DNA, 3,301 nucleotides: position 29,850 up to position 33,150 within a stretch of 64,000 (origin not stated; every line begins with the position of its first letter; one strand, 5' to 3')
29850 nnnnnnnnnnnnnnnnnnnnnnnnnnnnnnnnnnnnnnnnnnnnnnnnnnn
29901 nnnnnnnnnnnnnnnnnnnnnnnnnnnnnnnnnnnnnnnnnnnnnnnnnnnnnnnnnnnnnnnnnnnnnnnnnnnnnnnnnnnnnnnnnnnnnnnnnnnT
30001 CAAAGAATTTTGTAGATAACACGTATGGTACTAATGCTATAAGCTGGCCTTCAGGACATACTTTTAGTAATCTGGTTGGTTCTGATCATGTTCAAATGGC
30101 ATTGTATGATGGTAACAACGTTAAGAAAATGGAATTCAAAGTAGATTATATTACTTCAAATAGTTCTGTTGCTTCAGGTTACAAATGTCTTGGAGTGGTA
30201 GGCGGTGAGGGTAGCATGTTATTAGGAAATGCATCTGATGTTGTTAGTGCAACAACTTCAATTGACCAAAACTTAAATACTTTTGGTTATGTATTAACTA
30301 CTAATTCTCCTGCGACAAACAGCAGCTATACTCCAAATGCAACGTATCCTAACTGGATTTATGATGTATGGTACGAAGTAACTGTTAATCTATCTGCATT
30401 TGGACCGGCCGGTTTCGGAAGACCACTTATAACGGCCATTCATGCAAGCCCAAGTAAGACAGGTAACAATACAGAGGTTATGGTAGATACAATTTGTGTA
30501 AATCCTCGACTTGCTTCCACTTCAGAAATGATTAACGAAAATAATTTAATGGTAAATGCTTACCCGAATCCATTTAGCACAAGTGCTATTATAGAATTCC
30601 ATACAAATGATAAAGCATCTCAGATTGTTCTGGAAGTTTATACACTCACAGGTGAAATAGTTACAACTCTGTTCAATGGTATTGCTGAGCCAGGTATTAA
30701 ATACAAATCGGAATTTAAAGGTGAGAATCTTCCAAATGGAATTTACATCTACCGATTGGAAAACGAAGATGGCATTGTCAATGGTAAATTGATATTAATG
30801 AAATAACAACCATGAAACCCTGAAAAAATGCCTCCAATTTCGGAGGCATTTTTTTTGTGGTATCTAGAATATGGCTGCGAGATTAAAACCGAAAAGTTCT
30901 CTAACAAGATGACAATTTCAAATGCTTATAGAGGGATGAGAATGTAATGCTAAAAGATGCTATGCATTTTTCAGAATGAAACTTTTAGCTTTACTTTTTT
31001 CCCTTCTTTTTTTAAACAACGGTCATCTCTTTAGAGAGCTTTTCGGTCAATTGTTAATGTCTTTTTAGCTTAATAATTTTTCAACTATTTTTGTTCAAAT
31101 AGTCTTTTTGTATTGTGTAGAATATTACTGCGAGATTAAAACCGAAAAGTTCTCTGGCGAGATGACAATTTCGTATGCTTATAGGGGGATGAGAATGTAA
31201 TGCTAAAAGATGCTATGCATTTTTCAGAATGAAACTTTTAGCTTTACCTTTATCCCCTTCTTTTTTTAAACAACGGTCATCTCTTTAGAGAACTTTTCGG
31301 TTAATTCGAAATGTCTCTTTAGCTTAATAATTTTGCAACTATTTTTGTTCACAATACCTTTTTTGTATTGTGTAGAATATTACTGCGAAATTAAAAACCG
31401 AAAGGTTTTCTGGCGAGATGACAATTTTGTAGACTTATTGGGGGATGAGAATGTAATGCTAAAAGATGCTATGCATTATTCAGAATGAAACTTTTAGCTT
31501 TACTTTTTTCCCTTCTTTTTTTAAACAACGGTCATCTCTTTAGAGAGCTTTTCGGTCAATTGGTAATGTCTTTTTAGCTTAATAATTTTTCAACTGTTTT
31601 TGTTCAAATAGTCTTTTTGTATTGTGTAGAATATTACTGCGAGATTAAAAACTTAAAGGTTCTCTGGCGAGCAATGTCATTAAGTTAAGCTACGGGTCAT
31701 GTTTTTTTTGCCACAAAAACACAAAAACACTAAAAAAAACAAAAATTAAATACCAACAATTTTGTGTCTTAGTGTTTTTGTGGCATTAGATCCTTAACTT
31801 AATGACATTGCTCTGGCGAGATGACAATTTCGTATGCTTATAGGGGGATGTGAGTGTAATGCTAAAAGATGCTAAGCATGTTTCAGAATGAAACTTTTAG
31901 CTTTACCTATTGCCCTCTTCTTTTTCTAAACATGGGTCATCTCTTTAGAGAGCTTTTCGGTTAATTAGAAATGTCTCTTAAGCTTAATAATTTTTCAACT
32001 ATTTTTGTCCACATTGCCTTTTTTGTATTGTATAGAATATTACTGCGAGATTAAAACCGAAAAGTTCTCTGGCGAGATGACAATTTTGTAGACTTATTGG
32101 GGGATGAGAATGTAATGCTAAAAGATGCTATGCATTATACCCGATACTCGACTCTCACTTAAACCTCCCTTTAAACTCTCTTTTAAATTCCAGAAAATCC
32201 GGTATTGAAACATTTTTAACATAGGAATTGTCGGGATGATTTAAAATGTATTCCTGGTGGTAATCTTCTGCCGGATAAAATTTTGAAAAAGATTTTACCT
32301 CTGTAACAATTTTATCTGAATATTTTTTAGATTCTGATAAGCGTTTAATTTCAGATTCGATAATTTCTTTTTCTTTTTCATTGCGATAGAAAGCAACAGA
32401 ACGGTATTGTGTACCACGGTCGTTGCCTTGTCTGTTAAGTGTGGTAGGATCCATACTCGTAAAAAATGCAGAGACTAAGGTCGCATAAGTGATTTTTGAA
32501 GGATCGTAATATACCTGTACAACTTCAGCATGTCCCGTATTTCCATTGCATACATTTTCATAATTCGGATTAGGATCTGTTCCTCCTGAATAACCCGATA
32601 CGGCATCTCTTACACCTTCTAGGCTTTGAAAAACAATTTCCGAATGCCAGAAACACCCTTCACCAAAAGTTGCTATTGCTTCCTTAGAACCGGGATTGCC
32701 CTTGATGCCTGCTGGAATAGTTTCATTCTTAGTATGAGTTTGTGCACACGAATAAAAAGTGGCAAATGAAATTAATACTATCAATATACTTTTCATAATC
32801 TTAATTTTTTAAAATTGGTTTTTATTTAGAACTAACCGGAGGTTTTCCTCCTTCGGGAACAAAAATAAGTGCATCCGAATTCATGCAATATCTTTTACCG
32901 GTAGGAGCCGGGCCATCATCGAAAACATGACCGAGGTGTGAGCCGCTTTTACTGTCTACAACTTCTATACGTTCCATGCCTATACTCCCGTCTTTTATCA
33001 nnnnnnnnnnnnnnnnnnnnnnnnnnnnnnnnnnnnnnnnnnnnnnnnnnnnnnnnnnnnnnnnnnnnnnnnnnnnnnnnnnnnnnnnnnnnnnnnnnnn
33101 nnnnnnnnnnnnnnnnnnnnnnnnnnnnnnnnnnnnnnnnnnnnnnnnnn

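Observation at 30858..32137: Intergenic tandem array of five ~254-bp highly structured non-coding repeats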

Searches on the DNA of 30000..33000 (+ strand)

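Call 5: search_rna_families(source=window, start=30000, end=33000, threshold=evalue, max_evalue=10)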
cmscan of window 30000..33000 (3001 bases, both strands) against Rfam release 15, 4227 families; matches with E-value up to 10: 17.
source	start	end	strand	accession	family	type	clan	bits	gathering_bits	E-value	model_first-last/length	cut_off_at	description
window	30797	30856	+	RF01859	Phe_leader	Cis-reg; leader;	-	29.1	55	0.045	1-125/125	no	Phenylalanine leader peptide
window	30821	30902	-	RF01859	Phe_leader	Cis-reg; leader;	-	26.4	55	0.17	1-125/125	no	Phenylalanine leader peptide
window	31707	31786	+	RF04172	MIR8675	Gene; miRNA;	-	24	90.8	0.18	1-95/95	no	MIR8675 microRNA precursor family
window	31695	31807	+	RF04111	MIR6274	Gene; miRNA;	-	23.1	80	0.31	1-107/107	no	MIR6274 microRNA precursor family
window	32226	32311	+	RF00152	SNORD79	Gene; snRNA; snoRNA; CD-box;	CL00069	22.6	47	2.1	1-83/83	no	Small nucleolar RNA SNORD79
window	32181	32211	+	RF01318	CRISPR-DR5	Gene; CRISPR;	CL00015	22.6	40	3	1-37/37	no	CRISPR RNA direct repeat element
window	32354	32387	+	RF01373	CRISPR-DR60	Gene; CRISPR;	-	21.5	45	1.3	1-37/37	no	CRISPR RNA direct repeat element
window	31708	31787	-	RF03839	MIR2599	Gene; miRNA;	-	19.4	120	2.5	1-132/132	no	MIR2599 microRNA precursor family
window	30824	30858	+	RF00489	ctRNA_p42d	Gene; antisense;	-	19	50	1.2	1-46/46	no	ctRNA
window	32254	32370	-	RF01087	PK-repZ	Cis-reg;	-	18.4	44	0.64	1-150/150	no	Pseudoknot of the regulatory region of the repZ gene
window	31409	31466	+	RF00212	SNORD38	Gene; snRNA; snoRNA; CD-box;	CL00051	17.8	44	6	1-70/70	no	Small nucleolar RNA SNORD38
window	32068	32125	+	RF00212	SNORD38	Gene; snRNA; snoRNA; CD-box;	CL00051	17.8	44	6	1-70/70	no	Small nucleolar RNA SNORD38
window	30828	30903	-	RF02236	asX2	Gene; sRNA;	-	16.5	70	6.2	1-87/87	no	Xanthomonas sRNA asX2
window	31861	31911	+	RF00287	SNORD44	Gene; snRNA; snoRNA; CD-box;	CL00060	15.8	40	8.9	1-61/61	no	Small nucleolar RNA SNORD44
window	31156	31196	+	RF01122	sR39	Gene; snRNA; snoRNA; CD-box;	-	14.5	50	2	1-56/56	no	Small nucleolar RNA sR39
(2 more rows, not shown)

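Call 30: search_dna_similar(query=window:31118-31626:+, collection=plasmids, mode=distant, max_evalue=0.01)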
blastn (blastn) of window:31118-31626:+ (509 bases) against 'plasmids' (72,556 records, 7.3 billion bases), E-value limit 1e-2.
No match.

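Call 31: search_dna_similar(query=window:31118-31626:+, collection=phages, mode=distant, max_evalue=0.01)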
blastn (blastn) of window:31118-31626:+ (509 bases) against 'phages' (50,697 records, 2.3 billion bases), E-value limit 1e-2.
No match.

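Call 55: build_rna_model(alignment_id=A2)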
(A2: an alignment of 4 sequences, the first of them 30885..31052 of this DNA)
Model R1 built from alignment A2 (4 sequences, 172 columns); structure: RNAalifold consensus.
model positions 169; base pairs 58; branch points 1; effective number of sequences 0.77; information 0.591 bits per position. Calibrated on 0.2 Mb of random sequence (short: E-values are rough).
structure used (alignment columns):
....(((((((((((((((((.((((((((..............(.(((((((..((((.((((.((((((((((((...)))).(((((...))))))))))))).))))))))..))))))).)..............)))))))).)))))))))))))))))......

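Call 56: search_with_rna_model(model_id=R1, sources=[window, L028, L030, L032, L001], max_evalue=10, filters=default)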
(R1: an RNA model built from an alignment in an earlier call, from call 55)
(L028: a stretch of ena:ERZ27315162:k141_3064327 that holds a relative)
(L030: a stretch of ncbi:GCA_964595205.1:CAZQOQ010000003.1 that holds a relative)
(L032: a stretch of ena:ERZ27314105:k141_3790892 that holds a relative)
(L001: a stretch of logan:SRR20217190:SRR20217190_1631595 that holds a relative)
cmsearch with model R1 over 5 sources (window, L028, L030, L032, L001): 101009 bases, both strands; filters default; matches with E-value up to 10: 11.
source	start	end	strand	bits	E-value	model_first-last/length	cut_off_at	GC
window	31138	31306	+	205.9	7.3e-48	1-169/169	no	0.34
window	30885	31052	+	193.2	8.9e-45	1-169/169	no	0.32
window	31394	31561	+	192.3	1.5e-44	1-169/169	no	0.34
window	31794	31966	+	152.6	6.5e-35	1-169/169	no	0.36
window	31136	31304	-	82.8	6e-18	1-169/169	no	0.34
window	30883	31050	-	72.4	2e-15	1-169/169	no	0.32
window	31392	31559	-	62.1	6.5e-13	1-169/169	no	0.34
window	32053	32240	+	39.3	2.2e-07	1-169/169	no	0.36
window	31800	31956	-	37.8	5.2e-07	1-169/169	no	0.38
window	47943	47979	-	16.1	0.098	1-169/169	no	0.38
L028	9722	9760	-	11.3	1.5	1-169/169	no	0.21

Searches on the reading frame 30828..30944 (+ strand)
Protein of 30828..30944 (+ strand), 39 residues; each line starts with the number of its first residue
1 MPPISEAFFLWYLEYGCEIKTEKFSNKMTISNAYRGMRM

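Call 39: list_cluster_members(proteins=[window:30828-30944:+, window:30976-31065:+, window:31108-31197:+, window:31333-31485:+, window:31485-31574:+, window:31869-31961:+, window:32121-32222:-, window:30752-30907:-])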
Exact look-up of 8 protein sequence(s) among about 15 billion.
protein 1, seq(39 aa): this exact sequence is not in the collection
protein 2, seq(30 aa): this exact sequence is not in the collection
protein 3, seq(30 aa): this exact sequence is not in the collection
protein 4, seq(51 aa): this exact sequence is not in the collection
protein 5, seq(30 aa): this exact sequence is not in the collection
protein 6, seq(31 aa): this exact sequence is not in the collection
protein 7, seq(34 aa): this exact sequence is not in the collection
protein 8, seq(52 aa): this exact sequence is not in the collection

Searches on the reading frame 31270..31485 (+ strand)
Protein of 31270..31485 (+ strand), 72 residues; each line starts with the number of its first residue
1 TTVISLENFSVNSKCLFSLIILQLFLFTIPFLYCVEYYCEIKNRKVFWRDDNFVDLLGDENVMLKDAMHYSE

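Call 53: find_homologous_proteins(query=window:31270-31485:+, max_evalue=10)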
Query seq(72 aa): no candidate shares three 5-residue words with the query. No homologue found.
